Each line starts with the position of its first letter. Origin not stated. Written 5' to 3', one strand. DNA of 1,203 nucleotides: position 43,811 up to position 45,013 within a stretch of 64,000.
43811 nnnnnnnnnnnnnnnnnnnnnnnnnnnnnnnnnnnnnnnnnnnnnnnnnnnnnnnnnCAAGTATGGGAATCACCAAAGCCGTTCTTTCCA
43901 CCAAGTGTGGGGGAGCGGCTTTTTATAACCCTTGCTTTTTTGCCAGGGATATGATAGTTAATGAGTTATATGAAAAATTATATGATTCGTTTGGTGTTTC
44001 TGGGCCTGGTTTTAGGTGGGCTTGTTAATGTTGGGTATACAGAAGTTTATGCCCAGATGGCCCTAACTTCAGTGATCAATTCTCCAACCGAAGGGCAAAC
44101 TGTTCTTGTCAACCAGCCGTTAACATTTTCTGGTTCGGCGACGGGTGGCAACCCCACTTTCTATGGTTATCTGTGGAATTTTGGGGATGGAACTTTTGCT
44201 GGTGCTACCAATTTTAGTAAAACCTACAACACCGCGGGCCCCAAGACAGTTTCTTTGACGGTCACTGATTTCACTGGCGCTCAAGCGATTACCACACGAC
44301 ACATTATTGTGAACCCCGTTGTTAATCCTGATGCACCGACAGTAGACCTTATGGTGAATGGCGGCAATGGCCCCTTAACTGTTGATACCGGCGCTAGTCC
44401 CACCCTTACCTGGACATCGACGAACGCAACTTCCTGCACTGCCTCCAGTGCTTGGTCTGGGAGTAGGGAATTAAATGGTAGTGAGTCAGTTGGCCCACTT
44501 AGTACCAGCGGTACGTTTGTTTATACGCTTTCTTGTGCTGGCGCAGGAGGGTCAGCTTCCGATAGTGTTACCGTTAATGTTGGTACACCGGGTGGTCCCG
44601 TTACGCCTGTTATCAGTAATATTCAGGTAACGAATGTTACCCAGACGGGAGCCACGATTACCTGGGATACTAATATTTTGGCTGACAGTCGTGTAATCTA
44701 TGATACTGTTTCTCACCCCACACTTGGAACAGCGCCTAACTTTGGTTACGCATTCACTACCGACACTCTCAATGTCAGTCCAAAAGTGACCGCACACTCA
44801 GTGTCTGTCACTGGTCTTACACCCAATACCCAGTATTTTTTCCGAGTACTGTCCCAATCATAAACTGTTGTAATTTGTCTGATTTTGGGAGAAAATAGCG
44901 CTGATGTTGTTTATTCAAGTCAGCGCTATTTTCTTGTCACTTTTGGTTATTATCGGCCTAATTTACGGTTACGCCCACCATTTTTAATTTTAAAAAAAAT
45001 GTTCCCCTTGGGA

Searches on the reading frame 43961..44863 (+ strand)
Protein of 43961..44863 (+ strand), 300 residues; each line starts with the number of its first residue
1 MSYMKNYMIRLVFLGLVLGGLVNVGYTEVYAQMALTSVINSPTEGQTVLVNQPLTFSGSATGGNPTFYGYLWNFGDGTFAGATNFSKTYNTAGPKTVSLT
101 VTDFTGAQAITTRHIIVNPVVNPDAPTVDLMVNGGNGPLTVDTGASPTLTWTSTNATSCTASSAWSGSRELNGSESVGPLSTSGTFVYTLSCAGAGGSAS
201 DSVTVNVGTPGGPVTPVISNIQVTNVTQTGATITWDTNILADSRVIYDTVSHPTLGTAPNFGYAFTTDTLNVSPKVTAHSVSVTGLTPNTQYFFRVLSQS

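Call 12: search_protein_families(library=pfam, proteins=[window:43961-44863:+], max_evalue=0.001)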
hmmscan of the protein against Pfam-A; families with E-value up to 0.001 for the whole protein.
window:43961-44863:+ (300 aa): 5 families
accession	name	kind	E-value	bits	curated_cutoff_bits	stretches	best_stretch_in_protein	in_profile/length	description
PF18911.6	PKD_4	-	1.8e-12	47.5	27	1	44-110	10-77/85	PKD domain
PF16656.11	Pur_ac_phosph_N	-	1.2e-09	39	30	1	220-298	5-80/93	Purple acid Phosphatase, N-terminal domain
PF00801.26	PKD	-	7.1e-07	29.6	23.5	1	45-112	8-76/80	PKD domain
PF00041.27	fn3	-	2.6e-06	28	25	1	218-299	3-69/84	Fibronectin type III domain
PF22352.2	K319L-like_PKD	-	0.00058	20.3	27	0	149-207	31-84/84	K319L-like, PKD domain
